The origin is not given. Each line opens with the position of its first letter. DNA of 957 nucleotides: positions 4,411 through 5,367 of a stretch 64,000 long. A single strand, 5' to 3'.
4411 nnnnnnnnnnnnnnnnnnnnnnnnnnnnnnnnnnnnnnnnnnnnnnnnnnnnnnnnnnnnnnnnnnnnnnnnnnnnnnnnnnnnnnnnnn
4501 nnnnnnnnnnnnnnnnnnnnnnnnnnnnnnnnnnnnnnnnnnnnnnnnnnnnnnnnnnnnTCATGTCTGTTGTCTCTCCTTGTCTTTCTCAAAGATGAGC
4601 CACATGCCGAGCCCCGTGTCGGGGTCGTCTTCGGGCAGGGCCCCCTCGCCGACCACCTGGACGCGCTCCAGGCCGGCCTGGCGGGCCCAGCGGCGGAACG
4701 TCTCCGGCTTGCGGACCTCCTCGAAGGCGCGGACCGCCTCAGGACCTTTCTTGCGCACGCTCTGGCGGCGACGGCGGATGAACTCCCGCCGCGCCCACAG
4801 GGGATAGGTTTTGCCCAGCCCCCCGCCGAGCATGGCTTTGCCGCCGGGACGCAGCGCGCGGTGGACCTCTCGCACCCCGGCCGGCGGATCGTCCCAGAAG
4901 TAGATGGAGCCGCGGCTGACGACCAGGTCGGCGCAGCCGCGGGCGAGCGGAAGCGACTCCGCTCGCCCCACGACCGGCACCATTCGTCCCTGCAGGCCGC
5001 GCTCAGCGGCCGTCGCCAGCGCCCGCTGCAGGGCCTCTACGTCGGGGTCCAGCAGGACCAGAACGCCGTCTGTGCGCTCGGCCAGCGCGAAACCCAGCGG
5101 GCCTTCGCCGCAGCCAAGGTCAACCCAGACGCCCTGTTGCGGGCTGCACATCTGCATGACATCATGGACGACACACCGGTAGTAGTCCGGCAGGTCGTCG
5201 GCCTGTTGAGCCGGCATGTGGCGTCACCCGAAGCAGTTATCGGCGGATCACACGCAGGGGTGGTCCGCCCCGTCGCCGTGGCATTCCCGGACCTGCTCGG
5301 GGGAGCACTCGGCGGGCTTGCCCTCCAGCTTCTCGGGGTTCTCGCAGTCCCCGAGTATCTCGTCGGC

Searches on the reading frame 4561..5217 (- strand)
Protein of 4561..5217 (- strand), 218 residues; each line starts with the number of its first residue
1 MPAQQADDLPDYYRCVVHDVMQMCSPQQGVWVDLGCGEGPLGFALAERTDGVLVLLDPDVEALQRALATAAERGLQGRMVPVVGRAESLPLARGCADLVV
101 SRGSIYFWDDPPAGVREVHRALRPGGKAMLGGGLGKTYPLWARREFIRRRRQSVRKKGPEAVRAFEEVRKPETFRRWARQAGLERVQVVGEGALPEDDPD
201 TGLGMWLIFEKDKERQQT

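Call 4: search_protein_families(library=pfam, proteins=[window:4561-5217:-], max_evalue=1)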
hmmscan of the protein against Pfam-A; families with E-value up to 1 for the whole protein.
window:4561-5217:- (218 aa): 11 families
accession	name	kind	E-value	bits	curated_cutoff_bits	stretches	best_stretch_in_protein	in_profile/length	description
PF08241.18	Methyltransf_11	-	2e-16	60.8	21.2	1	32-129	1-94/95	Methyltransferase domain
PF13649.12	Methyltransf_25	-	8.2e-16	58.9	27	1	32-126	2-97/97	Methyltransferase domain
PF13847.12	Methyltransf_31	-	8.3e-14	51.9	27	1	32-129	8-108/145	Methyltransferase domain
PF08242.18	Methyltransf_12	-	8.4e-11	42.9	30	1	32-127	1-97/98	Methyltransferase domain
PF13489.12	Methyltransf_23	-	1.1e-07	32.2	27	1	26-187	21-163/164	Methyltransferase domain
PF05175.20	MTS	-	2.9e-06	27.5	23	1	26-80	30-86/170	Methyltransferase small domain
PF01209.24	Ubie_methyltran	-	3.5e-06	27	20.1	1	18-128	40-149/233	ubiE/COQ5 methyltransferase family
PF24675.1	NpmA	-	0.0016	18.3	60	1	21-90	17-90/214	16S rRNA (adenine(1408)-N(1))-methyltransferase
PF13679.12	Methyltransf_32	-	0.023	15.1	27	1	17-80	13-83/143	Methyltransferase domain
PF03141.22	Methyltransf_29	-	0.023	13.7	23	1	29-129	119-216/506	Putative S-adenosyl-L-methionine-dependent methyltransferase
PF08003.17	Methyltransf_9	-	0.069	12.5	23.8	1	30-130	118-217/315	Protein of unknown function (DUF1698)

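Call 5: search_protein_families(library=ncbifam, proteins=[window:4561-5217:-], max_evalue=1)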
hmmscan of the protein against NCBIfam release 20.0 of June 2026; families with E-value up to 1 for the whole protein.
window:4561-5217:- (218 aa): 31 families (the best 25 are shown)
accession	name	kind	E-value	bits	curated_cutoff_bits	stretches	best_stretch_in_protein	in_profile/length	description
NF045667.1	MTase_DVU1556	equivalog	2.9e-10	40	155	1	21-129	15-118/213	DVU_1556 family methyltransferase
NF047649.1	MTase_UXPK_star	exception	1.3e-08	34.2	460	1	30-130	81-181/283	methyltransferase/UXPK-star double selenoprotein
NF041537.1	ArsM_AhpD_UU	exception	1.6e-07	30.4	510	1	31-130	80-180/345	arsenite methyltransferase/AhpD domain selenoprotein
TIGR02072.1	BioC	equivalog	1.1e-06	28.7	184.95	1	26-129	33-131/244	malonyl-ACP O-methyltransferase BioC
NF052510.1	methyltran_MpqE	exception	4.8e-06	26.1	335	1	22-128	41-149/234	methyl-plastoquinone biosynthesis methyltransferase MpqE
TIGR00452.1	TIGR00452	equivalog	5.6e-06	25.4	275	1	31-130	121-219/316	tRNA 5-methoxyuridine(34)/uridine 5-oxyacetic acid(34) synthase CmoB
NF008823.0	PRK11873.1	subfamily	8.3e-06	25.5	263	1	31-129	81-180/272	arsenite methyltransferase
NF007610.0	PRK10258.1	equivalog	9.1e-06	25.2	342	1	17-128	31-136/251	malonyl-ACP O-methyltransferase BioC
TIGR01934.1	MenG_MenH_UbiE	subfamily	1.2e-05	24.8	158.35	1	25-129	37-140/223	ubiquinone/menaquinone biosynthesis methyltransferase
NF001242.0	PRK00216.1-3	equivalog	1.8e-05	24.3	351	1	30-129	73-174/258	bifunctional demethylmenaquinone methyltransferase/2-methoxy-6-polyprenyl-1,4-benzoquinol methylase UbiE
NF001244.0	PRK00216.1-5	equivalog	1.8e-05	24.1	216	1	24-129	45-152/236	bifunctional demethylmenaquinone methyltransferase/2-methoxy-6-polyprenyl-1,4-benzoquinol methylase UbiE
NF041536.1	ArsM_DUF2284_UU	exception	3.7e-05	22.3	575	1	15-130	63-180/459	arsenite methyltransferase/DUF2284 domain selenoprotein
NF011650.0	PRK15068.1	equivalog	4.1e-05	22.6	209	1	31-130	126-225/324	tRNA 5-methoxyuridine(34)/uridine 5-oxyacetic acid(34) synthase CmoB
NF041675.1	sarc_dimgly_tmase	equivalog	0.0011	18.9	550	1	31-129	70-168/278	sarcosine/dimethylglycine N-methyltransferase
NF008264.0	PRK11036.1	equivalog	0.0016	17.9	366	1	20-128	37-145/261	tRNA uridine 5-oxyacetic acid(34) methyltransferase CmoM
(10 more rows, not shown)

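Call 32: search_solved_structures(query=window:4561-5217:-, max_evalue=0.001)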
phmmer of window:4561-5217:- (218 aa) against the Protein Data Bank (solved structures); distinct sequences matched with E-value up to 0.001: 15.
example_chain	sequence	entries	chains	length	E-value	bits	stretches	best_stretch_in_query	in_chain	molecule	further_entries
3dlc_A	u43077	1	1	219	1.2e-20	77.5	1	13-137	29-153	Putative S-adenosyl-L-methionine-dependent Methyltransferase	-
9w6x_A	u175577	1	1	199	4.5e-07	33.1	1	30-143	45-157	YtkW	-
3t7r_A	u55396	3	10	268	3.3e-06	30.3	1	30-129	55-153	Putative methyltransferase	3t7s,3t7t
3e7p_A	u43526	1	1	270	3.3e-06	30.2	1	30-129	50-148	Putative methyltransferase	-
21zq_A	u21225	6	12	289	1.5e-05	28.2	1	32-131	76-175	MitM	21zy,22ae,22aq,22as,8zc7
8zc8_A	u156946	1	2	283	1.5e-05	28.1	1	32-131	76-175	MitM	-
5wp5_A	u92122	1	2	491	1.7e-05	27.9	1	26-132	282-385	Phosphomethylethanolamine N-methyltransferase 2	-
7v6h_A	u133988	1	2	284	1.8e-05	27.9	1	32-132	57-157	Cyclopropane fatty-acyl-phospholipid synthase-like methyltransferase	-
5wp4_A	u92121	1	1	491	4.8e-05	26.5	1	26-134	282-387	Phosphoethanolamine N-methyltransferase 1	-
3kkz_A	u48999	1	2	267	8.6e-05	25.6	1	28-127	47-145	uncharacterized protein Q5LES9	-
3ccf_A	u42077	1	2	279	0.00016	24.7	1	18-135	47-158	Cyclopropane-fatty-acyl-phospholipid synthase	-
1xxl_A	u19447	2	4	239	0.00017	24.7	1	32-133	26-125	YcgJ protein | ycgJ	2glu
3bus_A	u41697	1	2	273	0.00019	24.5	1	31-130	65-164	Methyltransferase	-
4pne_A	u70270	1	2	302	0.0002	24.4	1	32-127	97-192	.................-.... protein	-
1vlm_A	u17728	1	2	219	0.00023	24.3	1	59-159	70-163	SAM-dependent methyltransferase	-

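Call 56: find_homologous_proteins(query=window:4561-5217:-, max_evalue=1e-10)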
Query window:4561-5217:- (218 aa): 511 proteins with E <= 1e-10 among 4096 candidates; the best 120 are listed.
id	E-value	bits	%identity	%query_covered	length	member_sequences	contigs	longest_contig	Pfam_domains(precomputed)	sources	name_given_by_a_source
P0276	7.6e-143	492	100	100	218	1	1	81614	PF13847.13,PF13489.13,PF05175.21,PF13649.13,PF01209.25,PF08241.19,PF08242.19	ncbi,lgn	-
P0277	2.1e-97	343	74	95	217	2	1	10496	PF13847.13,PF13489.13,PF05175.21,PF13649.13,PF01209.25,PF08241.19,PF08242.19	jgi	-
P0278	1.9e-96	340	71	99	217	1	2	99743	PF13847.13,PF13489.13,PF13649.13,PF05148.22,PF01209.25,PF08241.19,PF08242.19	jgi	jgi:SAM-dependent methyltransferase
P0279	1.3e-95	338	70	99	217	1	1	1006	PF13847.13,PF13489.13,PF05175.21,PF13649.13,PF05148.22,PF01209.25,PF08241.19,PF08242.19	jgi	-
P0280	1.4e-95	337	73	94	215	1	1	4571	PF13847.13,PF13489.13,PF05175.21,PF13649.13,PF05148.22,PF01209.25,PF08241.19,PF08242.19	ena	-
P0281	2.4e-95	337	70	99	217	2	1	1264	PF13847.13,PF13489.13,PF05175.21,PF13649.13,PF05148.22,PF01209.25,PF08241.19,PF08242.19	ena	-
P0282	4.6e-95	336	71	99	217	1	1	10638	PF13847.13,PF13489.13,PF05175.21,PF13649.13,PF05148.22,PF01209.25,PF08241.19,PF08242.19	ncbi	-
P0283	5.7e-95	335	72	95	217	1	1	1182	PF13847.13,PF13489.13,PF05175.21,PF13649.13,PF05148.22,PF01209.25,PF08241.19,PF08242.19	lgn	-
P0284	8.5e-95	335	71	95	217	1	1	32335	PF13847.13,PF13489.13,PF05175.21,PF13649.13,PF01209.25,PF08241.19,PF08242.19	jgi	-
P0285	2.1e-94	334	69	99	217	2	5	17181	PF13847.13,PF13489.13,PF13649.13,PF05148.22,PF01209.25,PF08241.19,PF08242.19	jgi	-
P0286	3.0e-94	333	71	95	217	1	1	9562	PF13847.13,PF13489.13,PF05175.21,PF13649.13,PF05148.22,PF01209.25,PF08241.19,PF08242.19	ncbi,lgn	ncbi:MAG: class I SAM-dependent methyltransferase [Candidatus Brocadiia bacterium]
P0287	3.6e-94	333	70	99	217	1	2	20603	PF13847.13,PF13489.13,PF05175.21,PF13649.13,PF05148.22,PF01209.25,PF08241.19,PF08242.19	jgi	-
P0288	4.3e-94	333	69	99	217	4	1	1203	PF13847.13,PF13489.13,PF05175.21,PF13649.13,PF05148.22,PF01209.25,PF08241.19,PF08242.19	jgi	-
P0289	4.4e-94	332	68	99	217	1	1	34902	PF13847.13,PF13489.13,PF13649.13,PF01209.25,PF08241.19,PF08242.19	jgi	-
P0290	4.6e-94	332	69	99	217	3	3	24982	PF13847.13,PF13489.13,PF05175.21,PF13649.13,PF05148.22,PF01209.25,PF08241.19,PF08242.19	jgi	-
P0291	2.5e-93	330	69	99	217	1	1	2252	PF13847.13,PF13489.13,PF05175.21,PF13649.13,PF01209.25,PF08241.19,PF08242.19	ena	-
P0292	2.6e-93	330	67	99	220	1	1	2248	PF13847.13,PF13489.13,PF05175.21,PF13649.13,PF05148.22,PF01209.25,PF08241.19,PF08242.19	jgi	-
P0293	4.4e-93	329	70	96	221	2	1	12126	PF13847.13,PF13489.13,PF05175.21,PF13649.13,PF01209.25,PF08241.19,PF08242.19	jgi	-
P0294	5.1e-93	329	69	95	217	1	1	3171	PF13847.13,PF13489.13,PF05175.21,PF13649.13,PF05148.22,PF01209.25,PF08241.19,PF08242.19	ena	-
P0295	5.8e-93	329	69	99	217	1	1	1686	PF13847.13,PF13489.13,PF05175.21,PF13649.13,PF01209.25,PF08241.19,PF08242.19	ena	-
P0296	1.2e-92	328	71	95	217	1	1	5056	PF13847.13,PF13489.13,PF13649.13,PF05148.22,PF01209.25,PF08241.19,PF08242.19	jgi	-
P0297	5.1e-92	326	70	95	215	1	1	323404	PF13847.13,PF13489.13,PF13649.13,PF05148.22,PF01209.25,PF08241.19,PF08242.19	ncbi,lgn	-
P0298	1.4e-91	324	67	99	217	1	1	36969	PF13847.13,PF13489.13,PF13649.13,PF01209.25,PF08241.19,PF08242.19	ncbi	-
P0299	3.2e-91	323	69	99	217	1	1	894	PF13847.13,PF13489.13,PF13649.13,PF01209.25,PF08241.19,PF08242.19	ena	-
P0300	3.2e-91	323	70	98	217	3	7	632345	PF13847.13,PF13649.13,PF01209.25,PF08241.19,PF08242.19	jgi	jgi:ubiquinone/menaquinone biosynthesis C-methylase UbiE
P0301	8.0e-91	322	66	98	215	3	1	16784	PF13847.13,PF13489.13,PF13649.13,PF01209.25,PF08241.19,PF08242.19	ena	-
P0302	8.1e-91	322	69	97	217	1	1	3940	PF13847.13,PF13489.13,PF05175.21,PF13649.13,PF05148.22,PF01209.25,PF08241.19,PF08242.19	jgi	-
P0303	2.7e-90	320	66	97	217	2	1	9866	PF13847.13,PF13489.13,PF13649.13,PF05148.22,PF01209.25,PF08241.19,PF08242.19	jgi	-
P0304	3.9e-90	320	66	99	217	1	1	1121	PF13847.13,PF13489.13,PF05175.21,PF13649.13,PF05148.22,PF01209.25,PF08241.19,PF08242.19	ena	-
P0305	5.1e-90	319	67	95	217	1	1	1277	PF13847.13,PF13489.13,PF05175.21,PF13649.13,PF05148.22,PF01209.25,PF08241.19,PF08242.19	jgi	-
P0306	1.6e-89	318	65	99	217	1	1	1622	PF13847.13,PF13489.13,PF05175.21,PF13649.13,PF05148.22,PF01209.25,PF08241.19,PF08242.19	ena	-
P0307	5.0e-89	316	66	99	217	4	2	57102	PF13847.13,PF13489.13,PF13649.13,PF05148.22,PF01209.25,PF08241.19,PF08242.19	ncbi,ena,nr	ncbi:MAG: class I SAM-dependent methyltransferase [Planctomycetes bacterium]|nr:class I SAM-dependen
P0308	7.8e-89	315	65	99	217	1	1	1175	PF13847.13,PF13489.13,PF05175.21,PF13649.13,PF05148.22,PF01209.25,PF08241.19,PF08242.19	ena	-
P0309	1.8e-88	314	68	99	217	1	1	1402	PF13847.13,PF13489.13,PF13649.13,PF01209.25,PF08241.19,PF08242.19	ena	-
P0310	3.0e-88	313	65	97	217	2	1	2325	PF13847.13,PF13489.13,PF05175.21,PF13649.13,PF01209.25,PF08241.19,PF08242.19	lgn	-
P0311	3.5e-88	313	66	99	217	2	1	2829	PF13847.13,PF13489.13,PF13649.13,PF05148.22,PF01209.25,PF08241.19,PF08242.19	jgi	-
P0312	5.7e-88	312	65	98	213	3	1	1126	PF13847.13,PF13489.13,PF13649.13,PF01209.25,PF08241.19,PF08242.19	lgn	-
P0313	6.7e-88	312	68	94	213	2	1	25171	PF13847.13,PF13489.13,PF05175.21,PF13649.13,PF01209.25,PF08241.19,PF08242.19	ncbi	-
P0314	8.7e-88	312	65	98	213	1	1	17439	PF13847.13,PF13489.13,PF13649.13,PF01209.25,PF08241.19,PF08242.19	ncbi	-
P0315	3.0e-86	307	71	89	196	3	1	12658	PF13847.13,PF13489.13,PF05175.21,PF13649.13,PF01209.25,PF08241.19,PF08242.19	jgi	jgi:ubiquinone/menaquinone biosynthesis C-methylase UbiE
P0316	4.2e-85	303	66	94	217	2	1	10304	PF13847.13,PF13489.13,PF13649.13,PF01209.25,PF08241.19,PF08242.19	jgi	jgi:ubiquinone/menaquinone biosynthesis C-methylase UbiE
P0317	5.4e-85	303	64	97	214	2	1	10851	PF13847.13,PF13489.13,PF05175.21,PF13649.13,PF01209.25,PF08241.19,PF08242.19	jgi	-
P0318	2.9e-84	300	63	96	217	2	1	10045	PF13847.13,PF13489.13,PF05175.21,PF13649.13,PF01209.25,PF08241.19,PF08242.19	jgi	-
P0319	4.0e-84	300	72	88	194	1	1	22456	PF13847.13,PF13489.13,PF13649.13,PF05148.22,PF01209.25,PF08241.19,PF08242.19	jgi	-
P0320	2.7e-83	297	61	98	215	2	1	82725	PF13847.13,PF13649.13,PF01209.25,PF08241.19,PF08242.19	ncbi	ncbi:MAG: class I SAM-dependent methyltransferase [Candidatus Brocadiia bacterium]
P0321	5.5e-83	296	68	89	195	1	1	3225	PF13847.13,PF13489.13,PF13649.13,PF01209.25,PF08241.19,PF08242.19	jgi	jgi:ubiquinone/menaquinone biosynthesis C-methylase UbiE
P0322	4.1e-82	293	64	95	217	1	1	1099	PF13847.13,PF13489.13,PF05175.21,PF13649.13,PF24675.2,PF01209.25,PF08241.19,PF08242.19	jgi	-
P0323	1.6e-81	291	60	95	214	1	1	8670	PF13847.13,PF13649.13,PF01209.25,PF08241.19,PF08242.19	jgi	jgi:SAM-dependent methyltransferase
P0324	2.2e-80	288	74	83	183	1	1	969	PF13847.13,PF13649.13,PF01209.25,PF08241.19,PF08242.19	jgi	jgi:ubiquinone/menaquinone biosynthesis C-methylase UbiE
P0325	1.7e-79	285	64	99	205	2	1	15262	PF13847.13,PF13489.13,PF13649.13,PF01209.25,PF08241.19,PF08242.19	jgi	-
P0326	6.4e-79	283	60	94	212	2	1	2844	PF13847.13,PF13489.13,PF13649.13,PF01209.25,PF08241.19,PF08242.19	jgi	-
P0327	7.0e-79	283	59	96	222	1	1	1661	PF13847.13,PF13489.13,PF13649.13,PF03141.23,PF01209.25,PF08241.19,PF08242.19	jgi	jgi:SAM-dependent methyltransferase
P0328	7.4e-79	283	60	95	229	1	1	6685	PF13847.13,PF05175.21,PF13649.13,PF01209.25,PF08241.19,PF08242.19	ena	-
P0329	1.4e-78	282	58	97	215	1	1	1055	PF13847.13,PF13649.13,PF01209.25,PF08241.19,PF08242.19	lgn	-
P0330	1.6e-77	278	62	94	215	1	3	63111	PF13847.13,PF13649.13,PF08241.19,PF08242.19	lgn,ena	-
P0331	1.9e-77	278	61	95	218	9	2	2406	PF13847.13,PF05175.21,PF13649.13,PF01209.25,PF08241.19,PF08242.19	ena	-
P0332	2.8e-77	278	58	95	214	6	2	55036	PF13847.13,PF13489.13,PF13649.13,PF24675.2,PF01209.25,PF08241.19,PF08242.19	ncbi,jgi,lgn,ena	-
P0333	3.8e-77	277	70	84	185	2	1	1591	PF13847.13,PF13489.13,PF13649.13,PF08241.19,PF08242.19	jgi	jgi:SAM-dependent methyltransferase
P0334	6.4e-77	276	61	95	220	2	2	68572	PF13847.13,PF13489.13,PF05175.21,PF13649.13,PF01209.25,PF08241.19,PF08242.19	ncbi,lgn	ncbi:MAG: class I SAM-dependent methyltransferase [bacterium]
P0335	1.0e-76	276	62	91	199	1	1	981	PF13847.13,PF13489.13,PF05175.21,PF13649.13,PF01209.25,PF08241.19,PF08242.19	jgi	-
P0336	1.6e-76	275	61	94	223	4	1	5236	PF13847.13,PF13489.13,PF13649.13,PF01209.25,PF08241.19,PF08242.19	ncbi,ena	-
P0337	3.4e-76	274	57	96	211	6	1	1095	PF13847.13,PF13489.13,PF05175.21,PF13649.13,PF01209.25,PF08241.19,PF08242.19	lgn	-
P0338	4.7e-76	274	58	96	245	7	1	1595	PF13847.13,PF13489.13,PF13649.13,PF24675.2,PF01209.25,PF08241.19,PF08242.19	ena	-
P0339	5.7e-76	273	60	93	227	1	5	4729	PF13847.13,PF13489.13,PF13649.13,PF24675.2,PF01209.25,PF08241.19,PF08242.19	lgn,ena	-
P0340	2.1e-75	271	64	88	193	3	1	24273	PF13847.13,PF13489.13,PF05175.21,PF13649.13,PF01209.25,PF08241.19,PF08242.19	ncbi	-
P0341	2.5e-75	271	58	97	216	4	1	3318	PF13847.13,PF05175.21,PF13649.13,PF01209.25,PF08241.19,PF08242.19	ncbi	-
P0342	4.5e-75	270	60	95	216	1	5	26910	PF13847.13,PF13489.13,PF05175.21,PF13649.13,PF01209.25,PF08241.19,PF08242.19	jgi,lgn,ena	jgi:ubiquinone/menaquinone biosynthesis C-methylase UbiE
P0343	7.3e-75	270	57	98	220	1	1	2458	PF13847.13,PF13489.13,PF13649.13,PF01209.25,PF08241.19,PF08242.19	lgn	-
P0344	1.1e-74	269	57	95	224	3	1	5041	PF13847.13,PF13489.13,PF05175.21,PF13649.13,PF01209.25,PF08241.19,PF08242.19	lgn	-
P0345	7.0e-74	266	63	86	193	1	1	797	PF13847.13,PF13489.13,PF05175.21,PF13649.13,PF01209.25,PF08241.19,PF08242.19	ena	-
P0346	2.4e-73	265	57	95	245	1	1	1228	PF13847.13,PF13489.13,PF13649.13,PF01209.25,PF08241.19,PF08242.19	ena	-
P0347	3.5e-73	264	60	95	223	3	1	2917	PF13847.13,PF13649.13,PF01209.25,PF08241.19,PF08242.19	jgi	-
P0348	4.5e-73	264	57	94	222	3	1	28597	PF13847.13,PF13489.13,PF13649.13,PF01209.25,PF08241.19,PF08242.19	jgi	jgi:SAM-dependent methyltransferase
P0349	7.1e-73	263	56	94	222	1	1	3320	PF13847.13,PF13489.13,PF13649.13,PF24675.2,PF01209.25,PF08241.19,PF08242.19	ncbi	-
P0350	1.6e-72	262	55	95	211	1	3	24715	PF13847.13,PF13489.13,PF13649.13,PF01209.25,PF08241.19,PF08242.19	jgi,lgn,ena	-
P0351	3.5e-72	261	59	94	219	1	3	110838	PF13847.13,PF13489.13,PF13649.13,PF01209.25,PF08241.19,PF08242.19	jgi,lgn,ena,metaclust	metaclust:\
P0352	4.2e-72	261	61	94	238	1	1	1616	PF13847.13,PF05175.21,PF13649.13,PF01209.25,PF08241.19,PF08242.19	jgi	-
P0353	5.5e-72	260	55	94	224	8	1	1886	PF13847.13,PF13489.13,PF05175.21,PF13649.13,PF01209.25,PF08241.19,PF08242.19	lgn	-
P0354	6.6e-72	260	56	95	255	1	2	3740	PF13847.13,PF13489.13,PF13649.13,PF24675.2,PF01209.25,PF08241.19,PF08242.19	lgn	-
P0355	7.0e-72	260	57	96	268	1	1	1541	PF13847.13,PF05175.21,PF13649.13,PF01209.25,PF08241.19,PF08242.19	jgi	-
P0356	7.8e-72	260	57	94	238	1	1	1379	PF13847.13,PF13489.13,PF13649.13,PF01209.25,PF08241.19,PF08242.19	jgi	-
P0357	7.9e-72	260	57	98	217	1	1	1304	PF13847.13,PF13489.13,PF13649.13,PF01209.25,PF08241.19,PF08242.19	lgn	-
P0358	1.6e-71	259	54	95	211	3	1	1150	PF13847.13,PF13489.13,PF13649.13,PF01209.25,PF08241.19,PF08242.19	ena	-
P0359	1.8e-71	259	55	94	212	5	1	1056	PF13847.13,PF13489.13,PF13649.13,PF01209.25,PF08241.19,PF08242.19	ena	-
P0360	1.9e-71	258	54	95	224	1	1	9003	PF13847.13,PF13489.13,PF05175.21,PF13649.13,PF01209.25,PF08241.19,PF08242.19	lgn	-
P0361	2.0e-71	258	58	97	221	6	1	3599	PF13847.13,PF05175.21,PF13649.13,PF01209.25,PF08241.19,PF08242.19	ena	-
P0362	2.6e-71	258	58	96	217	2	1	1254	PF13847.13,PF13489.13,PF05175.21,PF13649.13,PF01209.25,PF08241.19,PF08242.19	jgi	jgi:SAM-dependent methyltransferase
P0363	3.1e-71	258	60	92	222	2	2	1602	PF13847.13,PF13649.13,PF01209.25,PF08241.19,PF08242.19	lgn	-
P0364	3.1e-71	258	58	93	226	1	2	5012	PF13847.13,PF13489.13,PF05175.21,PF13649.13,PF01209.25,PF08241.19,PF08242.19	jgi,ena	-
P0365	3.7e-71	257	53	95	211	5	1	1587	PF13847.13,PF13489.13,PF13649.13,PF01209.25,PF08241.19,PF08242.19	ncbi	-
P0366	4.8e-71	257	57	97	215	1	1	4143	PF13847.13,PF13489.13,PF13649.13,PF01209.25,PF08241.19,PF08242.19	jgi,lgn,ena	-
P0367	6.5e-71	257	57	94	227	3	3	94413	PF13847.13,PF13489.13,PF05175.21,PF13649.13,PF03141.23,PF01209.25,PF08241.19,PF08242.19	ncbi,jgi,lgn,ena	ncbi:MAG: class I SAM-dependent methyltransferase [Lentisphaeria bacterium]|jgi:SAM-dependent methyl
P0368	8.7e-71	256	57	95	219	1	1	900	PF13847.13,PF13489.13,PF13649.13,PF01209.25,PF08241.19,PF08242.19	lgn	-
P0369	2.0e-70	255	56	93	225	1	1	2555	PF13847.13,PF13489.13,PF05175.21,PF13649.13,PF01209.25,PF08241.19,PF08242.19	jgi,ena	-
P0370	2.1e-70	255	58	95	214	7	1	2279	PF13847.13,PF13649.13,PF01209.25,PF08241.19,PF08242.19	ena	-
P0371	2.1e-70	255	55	93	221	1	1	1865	PF13847.13,PF13649.13,PF03141.23,PF01209.25,PF08241.19,PF08242.19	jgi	jgi:SAM-dependent methyltransferase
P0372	2.6e-70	255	58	95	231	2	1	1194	PF13847.13,PF13489.13,PF13649.13,PF01209.25,PF08241.19,PF08242.19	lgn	-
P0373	2.9e-70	255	57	95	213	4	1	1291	PF13847.13,PF13489.13,PF13649.13,PF01209.25,PF08241.19,PF08242.19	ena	-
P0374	3.1e-70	255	58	93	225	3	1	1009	PF13847.13,PF13489.13,PF13649.13,PF01209.25,PF08241.19,PF08242.19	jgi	jgi:ubiquinone/menaquinone biosynthesis C-methylase UbiE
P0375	3.9e-70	254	56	94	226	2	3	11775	PF13847.13,PF13489.13,PF13649.13,PF01209.25,PF08241.19,PF08242.19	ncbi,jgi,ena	-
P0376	4.1e-70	254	58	95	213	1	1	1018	PF13847.13,PF13489.13,PF13649.13,PF01209.25,PF08241.19,PF08242.19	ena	-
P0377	4.3e-70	254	53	95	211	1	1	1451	PF13847.13,PF13649.13,PF01209.25,PF08241.19,PF08242.19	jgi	jgi:ubiquinone/menaquinone biosynthesis C-methylase UbiE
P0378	4.3e-70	254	56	96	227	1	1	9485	PF13847.13,PF05175.21,PF13649.13,PF01209.25,PF08241.19,PF08242.19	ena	-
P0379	4.5e-70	254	55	96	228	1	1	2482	PF13847.13,PF13489.13,PF13649.13,PF01209.25,PF08241.19,PF08242.19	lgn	-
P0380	4.8e-70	254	58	93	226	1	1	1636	PF13847.13,PF13489.13,PF05175.21,PF13649.13,PF01209.25,PF08241.19,PF08242.19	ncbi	-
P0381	5.7e-70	254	57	98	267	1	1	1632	PF13847.13,PF13649.13,PF01209.25,PF08241.19,PF08242.19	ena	-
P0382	6.2e-70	253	54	96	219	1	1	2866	PF13847.13,PF13489.13,PF13649.13,PF24675.2,PF01209.25,PF08241.19,PF08242.19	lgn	-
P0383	6.9e-70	253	56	94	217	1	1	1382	PF13847.13,PF13489.13,PF13649.13,PF03141.23,PF01209.25,PF08241.19,PF08242.19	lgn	-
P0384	7.6e-70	253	59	93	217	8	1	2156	PF13847.13,PF13489.13,PF05175.21,PF13649.13,PF01209.25,PF08241.19,PF08242.19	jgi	-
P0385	8.8e-70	253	59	94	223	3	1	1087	PF13847.13,PF05175.21,PF13649.13,PF01209.25,PF08241.19,PF08242.19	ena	-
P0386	9.2e-70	253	58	96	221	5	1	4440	PF13847.13,PF13649.13,PF01209.25,PF08241.19,PF08242.19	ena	-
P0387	1.0e-69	253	57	93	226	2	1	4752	PF13847.13,PF13489.13,PF05175.21,PF13649.13,PF01209.25,PF08241.19,PF08242.19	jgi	jgi:SAM-dependent methyltransferase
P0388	1.1e-69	253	55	95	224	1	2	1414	PF13847.13,PF13649.13,PF01209.25,PF08241.19,PF08242.19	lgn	-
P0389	1.3e-69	252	53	97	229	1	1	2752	PF13847.13,PF13489.13,PF05175.21,PF13649.13,PF01209.25,PF08241.19,PF08242.19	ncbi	-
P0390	1.3e-69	252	57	93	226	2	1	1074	PF13847.13,PF13489.13,PF05175.21,PF13649.13,PF01209.25,PF08241.19,PF08242.19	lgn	-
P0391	1.5e-69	252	57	92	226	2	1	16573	PF13847.13,PF13489.13,PF13649.13,PF01209.25,PF08241.19,PF08242.19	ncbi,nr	ncbi:MAG: class I SAM-dependent methyltransferase [Armatimonadota bacterium]|nr:class I SAM-dependen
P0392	1.6e-69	252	52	95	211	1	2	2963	PF13847.13,PF13489.13,PF13649.13,PF01209.25,PF08241.19,PF08242.19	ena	-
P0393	1.9e-69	252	59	90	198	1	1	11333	PF13847.13,PF13649.13,PF01209.25,PF08241.19,PF08242.19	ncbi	-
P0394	2.3e-69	252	52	95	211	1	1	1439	PF13847.13,PF13489.13,PF13649.13,PF01209.25,PF08241.19,PF08242.19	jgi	jgi:ubiquinone/menaquinone biosynthesis C-methylase UbiE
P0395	2.9e-69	251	52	97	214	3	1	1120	PF13847.13,PF13489.13,PF05175.21,PF13649.13,PF01209.25,PF08241.19,PF08242.19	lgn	-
